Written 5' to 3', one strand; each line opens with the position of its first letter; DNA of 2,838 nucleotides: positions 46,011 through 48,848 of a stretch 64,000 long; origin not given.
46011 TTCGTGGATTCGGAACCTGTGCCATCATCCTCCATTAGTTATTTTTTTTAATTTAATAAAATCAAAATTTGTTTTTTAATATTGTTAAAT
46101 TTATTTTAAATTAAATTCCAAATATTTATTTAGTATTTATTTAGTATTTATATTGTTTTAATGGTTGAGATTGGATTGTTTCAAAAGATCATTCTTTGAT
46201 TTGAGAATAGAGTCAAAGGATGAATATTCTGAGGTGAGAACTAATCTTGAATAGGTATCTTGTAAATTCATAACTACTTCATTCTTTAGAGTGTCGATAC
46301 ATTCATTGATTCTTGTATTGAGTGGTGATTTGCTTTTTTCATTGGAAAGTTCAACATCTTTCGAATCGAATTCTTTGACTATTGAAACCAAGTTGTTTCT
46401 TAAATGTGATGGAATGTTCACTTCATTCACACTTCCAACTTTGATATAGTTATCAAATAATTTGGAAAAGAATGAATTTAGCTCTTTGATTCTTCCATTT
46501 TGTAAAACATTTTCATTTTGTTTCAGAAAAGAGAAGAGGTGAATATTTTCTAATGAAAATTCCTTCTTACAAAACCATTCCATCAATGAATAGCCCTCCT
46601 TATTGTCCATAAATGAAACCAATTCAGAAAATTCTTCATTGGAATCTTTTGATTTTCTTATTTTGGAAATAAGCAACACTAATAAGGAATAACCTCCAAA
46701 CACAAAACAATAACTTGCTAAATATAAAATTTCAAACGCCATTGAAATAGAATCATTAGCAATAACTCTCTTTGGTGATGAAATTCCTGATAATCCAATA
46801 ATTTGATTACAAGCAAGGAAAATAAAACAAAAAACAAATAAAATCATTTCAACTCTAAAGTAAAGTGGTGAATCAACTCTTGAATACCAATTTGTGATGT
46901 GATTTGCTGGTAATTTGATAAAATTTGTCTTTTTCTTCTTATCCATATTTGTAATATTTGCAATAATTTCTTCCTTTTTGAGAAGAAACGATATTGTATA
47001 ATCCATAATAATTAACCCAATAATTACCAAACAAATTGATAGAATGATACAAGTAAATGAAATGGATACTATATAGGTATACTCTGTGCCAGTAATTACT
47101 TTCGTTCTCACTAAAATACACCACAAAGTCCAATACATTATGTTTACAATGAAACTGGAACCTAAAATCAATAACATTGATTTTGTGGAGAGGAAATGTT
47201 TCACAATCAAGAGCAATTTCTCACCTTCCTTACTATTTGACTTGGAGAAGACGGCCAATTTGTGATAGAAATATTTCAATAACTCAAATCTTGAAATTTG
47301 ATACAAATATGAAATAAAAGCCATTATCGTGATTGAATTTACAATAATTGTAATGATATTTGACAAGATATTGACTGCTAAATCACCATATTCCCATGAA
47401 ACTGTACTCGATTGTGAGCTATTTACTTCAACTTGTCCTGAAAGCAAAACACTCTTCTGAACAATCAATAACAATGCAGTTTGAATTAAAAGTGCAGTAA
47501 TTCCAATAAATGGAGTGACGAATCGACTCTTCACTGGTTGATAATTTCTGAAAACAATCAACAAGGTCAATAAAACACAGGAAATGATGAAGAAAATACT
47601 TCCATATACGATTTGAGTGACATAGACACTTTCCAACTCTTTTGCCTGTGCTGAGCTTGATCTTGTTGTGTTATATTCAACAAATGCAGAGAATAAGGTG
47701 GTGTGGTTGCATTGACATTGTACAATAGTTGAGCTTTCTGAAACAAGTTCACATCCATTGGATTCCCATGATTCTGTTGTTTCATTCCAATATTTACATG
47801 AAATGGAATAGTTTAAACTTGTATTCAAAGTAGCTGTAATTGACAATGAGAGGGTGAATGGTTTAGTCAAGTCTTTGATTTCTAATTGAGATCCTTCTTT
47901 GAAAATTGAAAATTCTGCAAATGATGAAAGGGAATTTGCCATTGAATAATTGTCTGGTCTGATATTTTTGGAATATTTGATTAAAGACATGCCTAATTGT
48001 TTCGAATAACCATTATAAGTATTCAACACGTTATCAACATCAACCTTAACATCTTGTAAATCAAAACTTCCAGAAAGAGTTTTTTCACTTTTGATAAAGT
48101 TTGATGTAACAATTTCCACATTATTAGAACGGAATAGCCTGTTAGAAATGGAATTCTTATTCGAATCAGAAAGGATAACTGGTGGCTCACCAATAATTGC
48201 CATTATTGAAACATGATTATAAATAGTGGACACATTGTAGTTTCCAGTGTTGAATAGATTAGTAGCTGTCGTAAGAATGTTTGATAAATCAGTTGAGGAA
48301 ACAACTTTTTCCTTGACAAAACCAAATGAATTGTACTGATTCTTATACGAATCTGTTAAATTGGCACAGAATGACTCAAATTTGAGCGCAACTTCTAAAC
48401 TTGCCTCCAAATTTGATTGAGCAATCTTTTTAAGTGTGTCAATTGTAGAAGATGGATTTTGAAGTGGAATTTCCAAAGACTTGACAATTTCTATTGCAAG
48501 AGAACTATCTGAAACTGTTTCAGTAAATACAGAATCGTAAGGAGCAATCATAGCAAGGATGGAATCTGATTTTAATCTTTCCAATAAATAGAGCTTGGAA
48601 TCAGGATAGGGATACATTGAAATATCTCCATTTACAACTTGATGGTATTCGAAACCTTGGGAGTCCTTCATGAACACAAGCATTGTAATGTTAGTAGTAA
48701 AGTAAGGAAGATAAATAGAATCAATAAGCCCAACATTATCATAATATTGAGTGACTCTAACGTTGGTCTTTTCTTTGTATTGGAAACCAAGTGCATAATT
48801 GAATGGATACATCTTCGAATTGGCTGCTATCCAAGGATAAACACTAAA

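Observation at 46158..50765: Giant receptor combining lectin+EGF ectodomain, GPS motif, 7TM and a C-terminal RGS domain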

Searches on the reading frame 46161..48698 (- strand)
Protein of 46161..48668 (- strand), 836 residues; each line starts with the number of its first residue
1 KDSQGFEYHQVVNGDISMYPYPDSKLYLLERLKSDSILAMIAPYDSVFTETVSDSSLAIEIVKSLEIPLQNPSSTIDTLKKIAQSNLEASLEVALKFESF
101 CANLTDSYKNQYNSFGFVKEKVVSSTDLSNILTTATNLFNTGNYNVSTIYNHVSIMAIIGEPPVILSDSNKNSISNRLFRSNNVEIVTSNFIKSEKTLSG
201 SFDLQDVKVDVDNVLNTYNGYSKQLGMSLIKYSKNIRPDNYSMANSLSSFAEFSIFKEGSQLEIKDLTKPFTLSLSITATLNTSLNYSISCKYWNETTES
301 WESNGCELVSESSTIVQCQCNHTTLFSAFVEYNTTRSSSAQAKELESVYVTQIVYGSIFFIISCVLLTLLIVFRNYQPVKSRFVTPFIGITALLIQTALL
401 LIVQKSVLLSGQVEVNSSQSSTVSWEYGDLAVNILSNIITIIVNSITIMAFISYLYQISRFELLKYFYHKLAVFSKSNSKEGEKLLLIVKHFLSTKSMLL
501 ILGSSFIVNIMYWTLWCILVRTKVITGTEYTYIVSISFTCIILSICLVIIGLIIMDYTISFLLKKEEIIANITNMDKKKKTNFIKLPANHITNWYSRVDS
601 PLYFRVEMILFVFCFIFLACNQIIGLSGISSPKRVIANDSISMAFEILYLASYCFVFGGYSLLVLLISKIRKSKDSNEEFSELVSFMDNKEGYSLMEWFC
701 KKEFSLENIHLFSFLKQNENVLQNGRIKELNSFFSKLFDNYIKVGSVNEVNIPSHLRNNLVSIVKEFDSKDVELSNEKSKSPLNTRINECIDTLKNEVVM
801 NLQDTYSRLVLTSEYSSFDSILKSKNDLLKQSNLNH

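Call 30: find_homologous_proteins(query=window:46161-48668:-, max_evalue=0.001)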
Query window:46161-48668:- (836 aa): 1 proteins with E <= 0.001 among 8000 candidates.
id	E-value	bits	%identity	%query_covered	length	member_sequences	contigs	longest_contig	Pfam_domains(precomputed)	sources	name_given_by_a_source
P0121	2.1e-26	111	24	73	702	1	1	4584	PF01825.28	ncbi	-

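Call 31: predict_structure(alignment_id=A2)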
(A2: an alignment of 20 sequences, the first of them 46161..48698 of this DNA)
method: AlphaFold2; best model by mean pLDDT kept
length: 846 residues; sequences in the alignment: 20
mean_pLDDT: 77.2   pTM: 0.52
mean pLDDT of the five models: 77.2, 76.7, 74.7, 74.1, 74.0
residues with pLDDT >= 90: 81; 70-90: 568; 50-70: 159; < 50: 38
segments of 3 or more residues with pLDDT < 50: 343-347, 428-437, 584-596
pLDDT, mean of each block of 10 residues (from residue 1): 72 72 71 71 77 71 77 84 86 83 89 88 81 84 86 81 88 75 75 88 74 82 85 89 76 73 87 84 82 67 83 85 87 82 52 75 90 90 72 82 90 81 55 44 78 91 88 72 61 69 81 91 89 80 86 88 80 61 46 46 58 76 87 75 70 89 88 76 57 76 81 77 83 75 83 75 79 75 50 75 82 75 75 78 61
secondary structure, 60 per line:
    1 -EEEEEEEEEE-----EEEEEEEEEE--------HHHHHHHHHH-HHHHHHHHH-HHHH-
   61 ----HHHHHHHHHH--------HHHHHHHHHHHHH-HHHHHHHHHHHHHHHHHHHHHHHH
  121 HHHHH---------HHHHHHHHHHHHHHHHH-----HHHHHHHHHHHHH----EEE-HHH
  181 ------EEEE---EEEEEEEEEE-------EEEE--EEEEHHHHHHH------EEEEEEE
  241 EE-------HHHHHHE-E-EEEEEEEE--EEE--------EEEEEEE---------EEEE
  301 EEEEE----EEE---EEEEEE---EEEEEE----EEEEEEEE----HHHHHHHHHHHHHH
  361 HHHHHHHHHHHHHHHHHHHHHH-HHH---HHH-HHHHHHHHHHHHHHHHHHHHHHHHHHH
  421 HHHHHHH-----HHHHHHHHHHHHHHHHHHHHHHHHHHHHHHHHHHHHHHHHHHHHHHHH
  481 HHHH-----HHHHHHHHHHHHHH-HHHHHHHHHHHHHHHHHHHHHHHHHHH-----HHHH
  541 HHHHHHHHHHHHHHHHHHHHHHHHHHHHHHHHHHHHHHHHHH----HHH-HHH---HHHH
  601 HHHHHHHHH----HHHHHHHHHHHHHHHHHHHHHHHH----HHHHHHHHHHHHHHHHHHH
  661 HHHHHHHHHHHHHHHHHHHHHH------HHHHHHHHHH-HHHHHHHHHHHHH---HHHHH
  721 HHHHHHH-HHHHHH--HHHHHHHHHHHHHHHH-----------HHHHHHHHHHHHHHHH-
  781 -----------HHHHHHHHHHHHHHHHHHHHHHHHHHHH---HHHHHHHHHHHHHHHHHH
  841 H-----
elements in order (helices of 4 or more, strands of 3 or more residues): E2-11 E17-26 H35-44 H46-54 H56-59 H65-74 H83-95 H97-125 H135-151 H157-169 E174-176 E187-190 E194-203 E211-214 E217-220 H221-227 E234-242 H250-255 E260-267 E270-272 E281-287 E297-305 E310-312 E316-321 E325-330 E335-342 H347-382 H394-427 H433-484 H490-503 H505-531 H537-582 H597-609 H614-637 H642-682 H689-698 H700-712 H716-727 H729-734 H737-752 H764-779 H792-819 H823-841

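Call 33: fold_search(model_id=the predicted structure, library=pdb)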
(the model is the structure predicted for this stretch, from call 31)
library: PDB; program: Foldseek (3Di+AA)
matches with E <= 10: 405; with E <= 0.001: 12
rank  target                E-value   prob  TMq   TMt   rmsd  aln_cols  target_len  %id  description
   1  4dlo_B                2.6e-09  1.00  0.21  0.48  18.2       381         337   13  Crystal structure of the GAIN and HormR domains of brain angiogenesis inhibitor 3 (BAI3) (released 2012-02-22)
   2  4dlo_A                1.2e-08  1.00  0.22  0.47  18.3       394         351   14  Crystal structure of the GAIN and HormR domains of brain angiogenesis inhibitor 3 (BAI3) (released 2012-02-22)
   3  8oek                  1.9e-08  1.00  0.22  0.48  17.5       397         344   12  Crystal structure of the HormR-GAIN domains of adhesion GPCR ADGRB2 (BAI2) in the uncleaved state (released 2023-05-31)
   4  8ikj                  5.0e-08  1.00  0.19  0.26  20.7       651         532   12  Cryo-EM structure of the inactive CD97 (released 2024-02-14)
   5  8vy2_A                1.2e-07  1.00  0.23  0.15   7.9       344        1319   12  Structure of mCELSR1 extracellular region containing CADH9-GAIN domains (released 2025-05-07)
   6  8vti_A                3.4e-07  1.00  0.16  0.33  13.4       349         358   13  Latrophilin-3 (ADGRL3) HormR and GAIN domains in the context of the holoreceptor (released 2024-12-11)
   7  4dlq_A                2.0e-06  1.00  0.17  0.34  13.4       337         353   16  Crystal structure of the GAIN and HormR domains of CIRL 1/Latrophilin 1 (CL1) (released 2012-02-22)
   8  6v55_A                2.4e-05  1.00  0.22  0.24   7.4       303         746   14  Full extracellular region of zebrafish Gpr126/Adgrg6 (released 2020-01-15)
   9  8hc0_A                2.7e-05  1.00  0.19  0.39  16.5       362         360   13  Crystal structure of the extracellular domains of GPR110 (released 2023-09-13)
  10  9fqr_Hn               4.2e-05  1.00  0.18  0.25  18.1       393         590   10  96-nm repeat of axonemal doublet microtubules from bovine sperm (released 2025-03-26)
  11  9mqr_A                5.3e-05  1.00  0.16  0.47   9.2       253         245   15  A8 Fab in complex with CD97 (released 2025-09-24)
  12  8j07_k3               8.9e-05  1.00  0.17  0.26  16.2       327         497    9  96nm repeat of human respiratory doublet microtubule and associated axonemal complexes (released 2023-07-26)
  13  5kvm_A                3.2e-03  1.00  0.16  0.36   9.0       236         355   14  Extracellular region of mouse GPR56/ADGRG1 in complex with FN3 monobody (released 2016-09-28)
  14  7qu8_A                1.4e-02  1.00  0.15  0.48   8.4       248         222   12  ADGRG3/GPR97 Extracellular Region (released 2022-09-28)
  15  9iya_A                4.1e-02  0.95  0.20  0.35  13.3       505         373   10  Cryo-EM structure of GPR55-Fab-Nb-ONO-9710531 complex (released 2025-01-01)
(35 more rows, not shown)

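Call 41: search_protein_families(library=pfam, proteins=[P0121], max_evalue=0.01)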
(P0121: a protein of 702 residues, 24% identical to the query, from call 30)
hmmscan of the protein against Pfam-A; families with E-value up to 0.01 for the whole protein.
P0121 (702 aa): 2 families
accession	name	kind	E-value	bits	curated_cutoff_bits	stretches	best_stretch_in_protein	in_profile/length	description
PF01825.27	GPS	-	4.7e-07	30.7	22.5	1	164-203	2-43/45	GPCR proteolysis site, GPS, motif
PF00615.24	RGS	-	3.8e-05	24.5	23.9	1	565-660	4-92/117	Regulator of G protein signaling domain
